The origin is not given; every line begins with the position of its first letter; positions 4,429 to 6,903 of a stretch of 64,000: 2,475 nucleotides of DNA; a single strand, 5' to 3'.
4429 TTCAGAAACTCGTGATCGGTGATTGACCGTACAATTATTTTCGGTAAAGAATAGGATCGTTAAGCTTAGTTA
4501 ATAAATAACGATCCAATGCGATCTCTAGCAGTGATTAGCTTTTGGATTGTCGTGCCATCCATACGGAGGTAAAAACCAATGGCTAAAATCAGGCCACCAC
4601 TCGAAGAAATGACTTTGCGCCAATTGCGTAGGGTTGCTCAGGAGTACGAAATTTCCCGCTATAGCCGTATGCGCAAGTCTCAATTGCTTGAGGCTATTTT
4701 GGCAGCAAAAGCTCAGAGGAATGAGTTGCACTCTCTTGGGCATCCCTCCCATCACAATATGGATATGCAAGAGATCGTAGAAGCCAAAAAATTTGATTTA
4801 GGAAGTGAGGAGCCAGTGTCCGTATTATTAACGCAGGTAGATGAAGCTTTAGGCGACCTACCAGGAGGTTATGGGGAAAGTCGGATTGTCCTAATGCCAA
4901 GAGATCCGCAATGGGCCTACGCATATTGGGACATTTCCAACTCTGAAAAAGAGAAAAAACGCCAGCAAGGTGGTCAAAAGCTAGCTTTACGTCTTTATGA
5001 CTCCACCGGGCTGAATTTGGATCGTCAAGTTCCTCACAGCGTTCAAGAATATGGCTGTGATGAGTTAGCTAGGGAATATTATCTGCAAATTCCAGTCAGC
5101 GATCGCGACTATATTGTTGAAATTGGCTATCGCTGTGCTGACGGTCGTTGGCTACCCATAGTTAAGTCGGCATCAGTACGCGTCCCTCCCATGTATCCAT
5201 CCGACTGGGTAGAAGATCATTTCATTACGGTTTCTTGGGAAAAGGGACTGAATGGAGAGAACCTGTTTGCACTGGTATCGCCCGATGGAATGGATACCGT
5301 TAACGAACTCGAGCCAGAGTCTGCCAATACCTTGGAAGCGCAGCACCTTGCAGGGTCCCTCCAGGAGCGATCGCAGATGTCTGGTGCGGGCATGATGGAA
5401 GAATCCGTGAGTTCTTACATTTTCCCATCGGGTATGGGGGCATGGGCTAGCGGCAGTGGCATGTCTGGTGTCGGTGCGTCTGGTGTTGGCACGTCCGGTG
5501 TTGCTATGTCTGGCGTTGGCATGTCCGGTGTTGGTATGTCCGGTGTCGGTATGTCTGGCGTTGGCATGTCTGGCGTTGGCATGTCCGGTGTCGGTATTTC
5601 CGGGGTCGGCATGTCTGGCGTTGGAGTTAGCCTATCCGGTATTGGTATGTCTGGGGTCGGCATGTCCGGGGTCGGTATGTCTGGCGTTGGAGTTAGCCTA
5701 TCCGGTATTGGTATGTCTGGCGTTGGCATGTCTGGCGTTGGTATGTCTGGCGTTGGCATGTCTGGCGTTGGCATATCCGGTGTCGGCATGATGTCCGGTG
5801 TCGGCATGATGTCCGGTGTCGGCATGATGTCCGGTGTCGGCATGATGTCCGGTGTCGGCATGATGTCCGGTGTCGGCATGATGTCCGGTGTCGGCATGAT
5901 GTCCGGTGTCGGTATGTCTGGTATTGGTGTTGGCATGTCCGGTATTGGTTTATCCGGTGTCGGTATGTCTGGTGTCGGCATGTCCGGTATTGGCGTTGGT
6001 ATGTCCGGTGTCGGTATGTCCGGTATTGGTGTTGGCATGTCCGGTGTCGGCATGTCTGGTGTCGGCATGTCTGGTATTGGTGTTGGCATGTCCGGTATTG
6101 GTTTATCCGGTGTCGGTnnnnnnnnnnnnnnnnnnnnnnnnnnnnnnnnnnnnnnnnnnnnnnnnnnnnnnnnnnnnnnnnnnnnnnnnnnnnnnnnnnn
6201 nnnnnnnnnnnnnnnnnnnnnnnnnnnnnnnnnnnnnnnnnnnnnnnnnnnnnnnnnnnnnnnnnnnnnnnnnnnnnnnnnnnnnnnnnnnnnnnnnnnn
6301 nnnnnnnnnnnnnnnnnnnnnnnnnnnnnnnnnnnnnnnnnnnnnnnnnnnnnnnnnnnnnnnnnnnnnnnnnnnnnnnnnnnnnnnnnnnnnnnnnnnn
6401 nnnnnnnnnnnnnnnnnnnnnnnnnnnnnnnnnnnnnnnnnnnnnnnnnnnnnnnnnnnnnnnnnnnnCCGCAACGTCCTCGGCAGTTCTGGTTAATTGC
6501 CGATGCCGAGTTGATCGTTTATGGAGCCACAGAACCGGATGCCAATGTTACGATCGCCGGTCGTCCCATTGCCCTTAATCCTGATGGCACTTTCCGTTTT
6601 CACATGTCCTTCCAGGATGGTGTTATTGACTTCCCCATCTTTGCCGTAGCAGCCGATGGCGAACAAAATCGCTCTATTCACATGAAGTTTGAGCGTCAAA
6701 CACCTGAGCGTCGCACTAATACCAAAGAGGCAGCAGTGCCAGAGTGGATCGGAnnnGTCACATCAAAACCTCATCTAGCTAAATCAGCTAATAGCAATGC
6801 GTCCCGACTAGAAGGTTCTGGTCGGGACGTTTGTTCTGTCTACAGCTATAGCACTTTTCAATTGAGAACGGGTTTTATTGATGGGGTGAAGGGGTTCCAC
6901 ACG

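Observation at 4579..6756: Rho_N/DUF4912 protein with about 1 kb of near-perfect (MSGVG)n coding tandem repeats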

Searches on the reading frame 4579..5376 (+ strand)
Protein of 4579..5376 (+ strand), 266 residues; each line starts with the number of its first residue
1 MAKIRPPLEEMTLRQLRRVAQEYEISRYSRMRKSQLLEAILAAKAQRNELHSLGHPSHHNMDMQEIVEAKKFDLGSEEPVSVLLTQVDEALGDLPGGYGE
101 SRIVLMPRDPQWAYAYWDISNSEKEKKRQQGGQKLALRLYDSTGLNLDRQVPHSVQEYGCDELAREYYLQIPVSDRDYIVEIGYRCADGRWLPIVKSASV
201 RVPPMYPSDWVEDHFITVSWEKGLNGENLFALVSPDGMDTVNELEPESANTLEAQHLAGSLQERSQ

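Call 9: find_homologous_proteins(query=window:4579-5376:+)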
Query seq(266 aa) (266 aa): 3000 proteins with E <= 0.001 among 3866 candidates; the best 120 are listed.
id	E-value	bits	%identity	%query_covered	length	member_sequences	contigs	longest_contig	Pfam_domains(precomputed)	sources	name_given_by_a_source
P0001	3.9e-104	366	69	88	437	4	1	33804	PF07498.19,PF16258.12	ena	-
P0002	1.1e-103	364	69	88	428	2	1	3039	PF07498.19,PF16258.12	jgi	jgi:uncharacterized protein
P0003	2.4e-103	363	63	98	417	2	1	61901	PF07498.19,PF16258.12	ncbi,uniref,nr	ncbi:DUF4912 domain-containing protein [Tumidithrix elongata RA019]|uniref:DUF4912 domain-containing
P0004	1.1e-102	361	63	98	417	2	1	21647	PF07498.19,PF16258.12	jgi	jgi:uncharacterized protein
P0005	7.5e-99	349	63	98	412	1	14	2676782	PF07498.19,PF16258.12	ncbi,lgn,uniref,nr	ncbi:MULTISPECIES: DUF4912 domain-containing protein [unclassified Thermosynechococcus]|uniref:DUF49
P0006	1.0e-98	348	63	98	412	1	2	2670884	PF07498.19,PF16258.12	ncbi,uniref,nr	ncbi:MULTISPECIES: DUF4912 domain-containing protein [unclassified Thermosynechococcus]|uniref:DUF49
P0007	1.0e-98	348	63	98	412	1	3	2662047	PF07498.19,PF16258.12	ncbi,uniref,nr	ncbi:DUF4912 domain-containing protein [Thermosynechococcus sp. GLH187]|uniref:DUF4912 domain-contai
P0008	1.0e-98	348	63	98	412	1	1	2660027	PF07498.19,PF16258.12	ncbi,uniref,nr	ncbi:DUF4912 domain-containing protein [Thermosynechococcus sp. QS41]|uniref:DUF4912 domain-containi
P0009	1.0e-98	348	63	98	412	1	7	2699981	PF07498.19,PF16258.12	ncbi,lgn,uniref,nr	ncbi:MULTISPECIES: DUF4912 domain-containing protein [unclassified Thermosynechococcus]|uniref:DUF49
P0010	1.5e-98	348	63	98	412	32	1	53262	PF07498.19,PF16258.12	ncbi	ncbi:MAG: DUF4912 domain-containing protein [Thermosynechococcus sp.]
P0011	2.1e-98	347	61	98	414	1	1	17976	PF07498.19,PF16258.12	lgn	-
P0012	3.2e-98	347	62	98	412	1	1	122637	PF07498.19,PF16258.12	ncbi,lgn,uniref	ncbi:DUF4912 domain-containing protein [Thermosynechococcus sp.]|uniref:DUF4912 domain-containing pr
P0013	4.2e-98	346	63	98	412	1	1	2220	PF07498.19,PF16258.12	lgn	-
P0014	5.1e-98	346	62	98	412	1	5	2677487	PF07498.19,PF16258.12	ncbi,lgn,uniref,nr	ncbi:DUF4912 domain-containing protein [Thermosynechococcus sp. JY1334]|uniref:DUF4912 domain-contai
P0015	5.8e-98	346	63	98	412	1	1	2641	PF07498.19,PF16258.12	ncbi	-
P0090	4.1e-95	336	60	98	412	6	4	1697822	PF07498.19,PF16258.12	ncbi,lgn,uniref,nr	ncbi:DUF4912 domain-containing protein [Scytonema millei]|uniref:DUF4912 domain-containing protein n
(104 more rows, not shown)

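Call 16: find_related_loci(query=window:4579-5376:+, collection=genome_contigs, flank=6000)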
Query seq(266 aa) (266 aa) in genome_contigs; peptide patterns used: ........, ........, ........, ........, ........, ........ (x = any residue, [..] = any of these).
561 stretches matched a pattern; 537 encode a relative of the query (tblastn E <= 1e-3); the best 80 are kept; 80 distinct loci.
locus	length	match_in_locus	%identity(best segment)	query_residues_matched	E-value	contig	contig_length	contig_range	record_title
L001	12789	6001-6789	82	1-261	2e-150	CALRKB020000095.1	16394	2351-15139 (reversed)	MAG: Rhizobium sp. Q54 isolate JJ-K1HD4-379-6-m2-bin48 genome assembly, contig: JJ-SEL21B6-268-C256, whole genome shotgu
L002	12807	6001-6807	64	1-261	1e-111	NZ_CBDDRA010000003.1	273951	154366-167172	Tumidithrix helvetica PCC 7403 NODE_0003, whole genome shotgun sequence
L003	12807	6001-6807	63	1-261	1e-111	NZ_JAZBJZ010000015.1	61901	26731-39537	Tumidithrix elongata BACA0141 NODE_82_length_61901_cov_111.623128, whole genome shotgun sequence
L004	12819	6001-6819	62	1-261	1e-105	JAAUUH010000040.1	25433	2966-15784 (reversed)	MAG: Oscillatoriales cyanobacterium SM2_2_1 NODE_463_length_25433_cov_10.076622, whole genome shotgun sequence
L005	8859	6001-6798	61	1-261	4e-104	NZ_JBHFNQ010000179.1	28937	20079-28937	Floridaenema aerugineum BLCC-F46 bin1.fa-179, whole genome shotgun sequence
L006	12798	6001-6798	60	1-261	9e-104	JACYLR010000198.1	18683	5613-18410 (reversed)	MAG: Gloeomargaritaceae cyanobacterium C42_A2020_066 NODE_4320_length_18683_cov_4.554219, whole genome shotgun sequence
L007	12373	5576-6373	62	1-261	2e-103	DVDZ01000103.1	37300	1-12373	MAG TPA_asm: Thermosynechococcus sp. M46_R2017_013 NODE_61_length_37300_cov_2.758050, whole genome shotgun sequence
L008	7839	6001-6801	59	1-261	2e-103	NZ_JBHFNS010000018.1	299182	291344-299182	Floridaenema fluviatile BLCC-F154 k141_3271, whole genome shotgun sequence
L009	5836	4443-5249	59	1-261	2e-103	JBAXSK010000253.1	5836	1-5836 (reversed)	MAG: Pseudanabaena sp. ELA607 MAG607_253, whole genome shotgun sequence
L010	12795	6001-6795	60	1-261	2e-103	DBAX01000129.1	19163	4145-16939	MAG TPA_asm: Cyanobacteria bacterium UBA999 UBA999_contig_2007, whole genome shotgun sequence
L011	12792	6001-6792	62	1-261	2e-103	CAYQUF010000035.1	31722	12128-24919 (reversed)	MAG TPA_asm: uncultured bacterium isolate binchicken_co15_110 genome assembly, contig: NODE_555_length_31722_cov_55.9098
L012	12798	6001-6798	61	1-261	5e-103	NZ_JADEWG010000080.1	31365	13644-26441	[Phormidium] sp. LEGE 05292 NODE_80_length_31365_cov_23.79, whole genome shotgun sequence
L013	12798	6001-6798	62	1-261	6e-103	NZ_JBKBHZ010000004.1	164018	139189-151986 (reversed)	MAG: Thermosynechococcus sp. isolate 21I_052.bin.3 NODE_4_length_164018_cov_134.559701, whole genome shotgun sequence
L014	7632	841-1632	60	1-261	4e-103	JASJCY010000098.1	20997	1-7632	MAG: Nostocaceae cyanobacterium isolate MO_167.B47 MO_167.c_1358, whole genome shotgun sequence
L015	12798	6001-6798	62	1-261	6e-103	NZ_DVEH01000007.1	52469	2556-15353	MAG: Thermosynechococcus sp. M98_K2018_005 NODE_492_length_52469_cov_9.111554, whole genome shotgun sequence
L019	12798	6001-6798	60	1-261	4e-102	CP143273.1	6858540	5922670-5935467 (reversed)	MAG: Phormidium sp. isolate R1S1 chromosome, complete genome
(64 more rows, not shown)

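Call 21: find_encoding_contigs(protein=P0005, flank=6000, max_places=3)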
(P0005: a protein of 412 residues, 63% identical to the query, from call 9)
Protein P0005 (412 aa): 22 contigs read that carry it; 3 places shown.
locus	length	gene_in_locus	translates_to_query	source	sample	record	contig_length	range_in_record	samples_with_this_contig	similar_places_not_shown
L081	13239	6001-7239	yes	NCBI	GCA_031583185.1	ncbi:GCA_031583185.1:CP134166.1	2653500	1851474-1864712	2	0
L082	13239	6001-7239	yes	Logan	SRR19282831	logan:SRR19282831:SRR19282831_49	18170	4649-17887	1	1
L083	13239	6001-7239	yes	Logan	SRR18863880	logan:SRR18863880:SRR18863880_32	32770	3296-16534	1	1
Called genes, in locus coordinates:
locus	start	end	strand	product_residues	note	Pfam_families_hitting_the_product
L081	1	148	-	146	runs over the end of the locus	-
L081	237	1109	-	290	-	PF01795:Methyltransf_5, PF08241:Methyltransf_11 (faint), PF13649:Methyltransf_25 (weak)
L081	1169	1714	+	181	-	-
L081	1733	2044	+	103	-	PF01909:NTP_transf_2, PF18765:Polbeta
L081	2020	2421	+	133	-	PF08780:NTase_sub_bind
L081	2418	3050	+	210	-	-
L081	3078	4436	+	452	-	PF14579:HHH_6, PF01336:tRNA_anti-codon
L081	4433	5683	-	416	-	PF00266:Aminotran_5, PF01041:DegT_DnrJ_EryC1 (weak), PF01053:Cys_Met_Meta_PP (weak)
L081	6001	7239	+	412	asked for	PF07498:Rho_N, PF16258:DUF4912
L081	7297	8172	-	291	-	PF12146:Hydrolase_4, PF00561:Abhydrolase_1, PF12697:Abhydrolase_6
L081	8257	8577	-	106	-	PF08844:DUF1815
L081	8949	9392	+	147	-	PF00293:NUDIX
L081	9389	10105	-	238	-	PF00005:ABC_tran, PF02463:SMC_N (faint), PF13304:AAA_21 (weak)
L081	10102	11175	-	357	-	PF01297:ZnuA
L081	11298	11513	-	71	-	PF01084:Ribosomal_S18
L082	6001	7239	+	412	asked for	PF07498:Rho_N, PF16258:DUF4912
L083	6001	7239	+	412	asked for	PF07498:Rho_N, PF16258:DUF4912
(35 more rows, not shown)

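Call 22: find_encoding_contigs(protein=P0090, flank=6000, max_places=2)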
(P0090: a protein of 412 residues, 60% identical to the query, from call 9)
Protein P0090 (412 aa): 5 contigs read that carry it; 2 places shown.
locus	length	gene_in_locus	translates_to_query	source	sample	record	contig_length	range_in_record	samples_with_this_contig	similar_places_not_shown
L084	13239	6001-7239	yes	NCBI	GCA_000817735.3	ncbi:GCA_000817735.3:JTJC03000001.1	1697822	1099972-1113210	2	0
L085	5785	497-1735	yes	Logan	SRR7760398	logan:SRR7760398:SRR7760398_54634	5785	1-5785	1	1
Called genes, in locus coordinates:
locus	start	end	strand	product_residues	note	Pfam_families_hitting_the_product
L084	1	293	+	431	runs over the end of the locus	PF00999:Na_H_Exchanger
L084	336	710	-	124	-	-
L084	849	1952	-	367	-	PF01073:3Beta_HSD (faint), PF01370:Epimerase (weak), PF03435:Sacchrp_dh_NADP, PF08659:KR, PF13460:NAD_binding_10 (weak)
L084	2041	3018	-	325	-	PF03631:Virul_fac_BrkB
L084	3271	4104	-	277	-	-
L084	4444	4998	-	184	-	PF00188:CAP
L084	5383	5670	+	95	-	-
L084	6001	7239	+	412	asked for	PF07498:Rho_N, PF16258:DUF4912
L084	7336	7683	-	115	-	PF01329:Pterin_4a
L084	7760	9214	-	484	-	PF13347:MFS_2, PF07690:MFS_1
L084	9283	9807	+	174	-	PF00156:Pribosyltran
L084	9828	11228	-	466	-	PF01554:MatE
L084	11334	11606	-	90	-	PF14145:YrhK (faint)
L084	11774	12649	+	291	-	PF02311:AraC_binding (faint), PF00165:HTH_AraC, PF12833:HTH_18, PF00165:HTH_AraC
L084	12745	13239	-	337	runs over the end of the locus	PF03547:Mem_trans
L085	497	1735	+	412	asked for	PF07498:Rho_N, PF16258:DUF4912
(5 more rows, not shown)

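Call 26: search_protein_families(library=pfam, proteins=[P0005], max_evalue=10)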
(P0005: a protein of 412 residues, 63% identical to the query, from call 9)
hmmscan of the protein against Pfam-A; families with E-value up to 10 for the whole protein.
P0005 (412 aa): 3 families
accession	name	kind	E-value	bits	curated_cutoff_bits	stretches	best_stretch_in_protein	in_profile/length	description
PF16258.11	DUF4912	-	3e-46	157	29.4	1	99-212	1-116/118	Domain of unknown function (DUF4912)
PF07498.18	Rho_N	-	2.1e-14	53.7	24.9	1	8-49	2-43/43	Rho termination factor, N-terminal domain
PF09136.16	Glucodextran_B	-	0.13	12.6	27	1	330-385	17-74/83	Glucodextranase, domain B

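Call 51: predict_structure(alignment_id=A2)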
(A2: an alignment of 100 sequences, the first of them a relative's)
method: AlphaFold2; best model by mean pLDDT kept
length: 412 residues; sequences in the alignment: 100
mean_pLDDT: 62.8   pTM: 0.33
mean pLDDT of the five models: 62.8, 60.8, 60.6, 60.5, 57.4
residues with pLDDT >= 90: 7; 70-90: 195; 50-70: 63; < 50: 147
segments of 3 or more residues with pLDDT < 50: 50-95, 97-99, 210-216, 233-318
pLDDT, mean of each block of 10 residues (from residue 1): 62 86 85 88 71 36 36 37 40 45 73 80 85 89 80 77 77 80 88 87 65 51 68 41 39 42 37 30 28 34 31 40 62 80 81 84 74 78 76 69 66 45
secondary structure, 60 per line:
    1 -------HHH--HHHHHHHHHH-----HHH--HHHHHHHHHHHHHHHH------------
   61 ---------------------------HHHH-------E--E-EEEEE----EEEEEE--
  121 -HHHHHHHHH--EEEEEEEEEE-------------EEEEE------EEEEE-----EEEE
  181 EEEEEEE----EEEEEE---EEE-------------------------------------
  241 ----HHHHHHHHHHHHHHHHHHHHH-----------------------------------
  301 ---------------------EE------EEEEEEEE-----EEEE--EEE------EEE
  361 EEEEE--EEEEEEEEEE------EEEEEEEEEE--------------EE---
elements in order: H13-22 H33-48 H88-91 E104-108 E113-118 H122-130 E133-142 E156-160 E167-171 E177-187 E192-197 E201-203 H245-265 E330-337 E343-346 E349-351 E358-365 E368-377 E384-393

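Call 66: find_related_loci(query=window:4579-5376:+, collection=metagenome_contigs, flank=3500)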
Query seq(266 aa) (266 aa) in metagenome_contigs; peptide patterns used: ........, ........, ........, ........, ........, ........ (x = any residue, [..] = any of these).
252 stretches matched a pattern; 217 encode a relative of the query (tblastn E <= 1e-3); the best 80 are kept; 80 distinct loci.
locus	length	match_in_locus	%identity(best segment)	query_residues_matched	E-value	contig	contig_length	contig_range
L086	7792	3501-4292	60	1-261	8e-104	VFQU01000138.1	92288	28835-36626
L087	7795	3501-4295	62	1-261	2e-103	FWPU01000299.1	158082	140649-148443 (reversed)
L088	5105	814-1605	60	1-261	3e-103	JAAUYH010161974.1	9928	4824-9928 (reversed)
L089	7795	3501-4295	62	1-261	3e-103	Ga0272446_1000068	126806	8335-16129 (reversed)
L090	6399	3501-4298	62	1-261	4e-103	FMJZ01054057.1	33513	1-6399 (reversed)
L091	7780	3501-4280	59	1-261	7e-103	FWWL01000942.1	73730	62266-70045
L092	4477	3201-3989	60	1-261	1e-102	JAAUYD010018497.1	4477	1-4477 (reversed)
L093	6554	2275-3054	60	1-261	1e-101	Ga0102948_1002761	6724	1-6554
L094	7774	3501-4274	60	1-261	1e-100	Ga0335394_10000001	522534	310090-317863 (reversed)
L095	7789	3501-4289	60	1-261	9e-102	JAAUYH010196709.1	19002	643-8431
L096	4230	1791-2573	60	1-261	5e-101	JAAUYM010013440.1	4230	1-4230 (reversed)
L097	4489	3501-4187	65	1-235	3e-100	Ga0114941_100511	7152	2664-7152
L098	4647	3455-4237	60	1-261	2e-100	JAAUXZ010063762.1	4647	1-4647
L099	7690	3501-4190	65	1-235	3e-100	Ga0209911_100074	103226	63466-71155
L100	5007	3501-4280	61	1-261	1e-99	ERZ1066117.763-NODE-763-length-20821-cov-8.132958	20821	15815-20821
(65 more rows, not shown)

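Call 75: find_related_loci(query=A2, collection=viral_contigs, flank=4000)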
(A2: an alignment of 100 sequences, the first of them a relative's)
Query A2 (412 aa) in viral_contigs; peptide patterns used: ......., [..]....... (x = any residue, [..] = any of these).
34 stretches matched a pattern, but none encodes a relative of the query by tblastn (E <= 1e-3).

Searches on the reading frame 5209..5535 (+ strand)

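Call 26: search_protein_families(library=pfam, proteins=[window:5209-5535:+], max_evalue=10)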
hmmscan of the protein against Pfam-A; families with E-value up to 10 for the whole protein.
seq(109 aa): 1 family
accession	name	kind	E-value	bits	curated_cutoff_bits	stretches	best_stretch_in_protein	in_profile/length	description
PF05642.16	Sporozoite_P67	-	0.64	8.5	28.9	1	55-109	147-203/727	Sporozoite P67 surface antigen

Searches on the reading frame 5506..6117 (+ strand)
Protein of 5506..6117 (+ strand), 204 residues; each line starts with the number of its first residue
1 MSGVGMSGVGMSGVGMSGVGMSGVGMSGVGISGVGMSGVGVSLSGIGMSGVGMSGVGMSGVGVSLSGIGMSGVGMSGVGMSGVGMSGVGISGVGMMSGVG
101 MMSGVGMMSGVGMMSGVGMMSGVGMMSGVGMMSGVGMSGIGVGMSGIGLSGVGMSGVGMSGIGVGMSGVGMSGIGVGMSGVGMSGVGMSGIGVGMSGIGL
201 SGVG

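Call 49: find_homologous_proteins(query=window:5506-6117:+, max_evalue=0.001)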
Query seq(204 aa) (204 aa): 40 proteins with E <= 0.001 among 8000 candidates.
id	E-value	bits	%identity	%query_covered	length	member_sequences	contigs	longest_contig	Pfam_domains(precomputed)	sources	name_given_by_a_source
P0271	2.9e-22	97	54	58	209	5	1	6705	-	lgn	-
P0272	3.4e-13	67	60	66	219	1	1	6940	-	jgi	jgi:hypothetical protein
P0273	7.4e-13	66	59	48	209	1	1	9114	-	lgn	-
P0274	9.8e-13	66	74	42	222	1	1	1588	-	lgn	-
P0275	3.1e-12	64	68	43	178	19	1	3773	-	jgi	jgi:hypothetical protein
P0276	6.1e-12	63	58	71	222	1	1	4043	-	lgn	-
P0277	8.6e-11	60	67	42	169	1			-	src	-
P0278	9.0e-11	60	69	18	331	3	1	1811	PF16258.12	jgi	jgi:hypothetical protein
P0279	9.6e-11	59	74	34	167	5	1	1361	-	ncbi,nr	ncbi:MAG: Rho termination factor [Leptolyngbyaceae cyanobacterium CAN_BIN12]|nr:Rho termination fact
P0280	1.8e-9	55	65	43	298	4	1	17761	-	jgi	jgi:hypothetical protein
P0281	2.4e-9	55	51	37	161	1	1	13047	-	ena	-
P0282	5.8e-9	54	57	56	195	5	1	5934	-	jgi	jgi:uncharacterized protein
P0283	1.2e-8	53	67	21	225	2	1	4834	PF01047.29,PF12802.14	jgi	-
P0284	3.8e-8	51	64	19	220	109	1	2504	PF01047.29,PF12802.14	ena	-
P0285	7.6e-8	50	66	31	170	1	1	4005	-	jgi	-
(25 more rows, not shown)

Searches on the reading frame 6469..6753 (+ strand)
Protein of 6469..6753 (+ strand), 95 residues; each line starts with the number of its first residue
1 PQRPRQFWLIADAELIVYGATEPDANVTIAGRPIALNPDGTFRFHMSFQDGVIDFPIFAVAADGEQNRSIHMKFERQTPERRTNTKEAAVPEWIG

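Call 26: search_protein_families(library=pfam, proteins=[window:6469-6753:+], max_evalue=10)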
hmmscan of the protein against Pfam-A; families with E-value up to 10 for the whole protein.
seq(95 aa): 2 families
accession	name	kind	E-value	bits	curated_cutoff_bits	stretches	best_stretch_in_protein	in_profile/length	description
PF09136.16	Glucodextran_B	-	0.032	14.6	27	1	12-68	16-74/83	Glucodextranase, domain B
PF17936.7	Big_6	-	0.15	12.7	27.6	1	10-72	10-77/83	Bacterial Ig domain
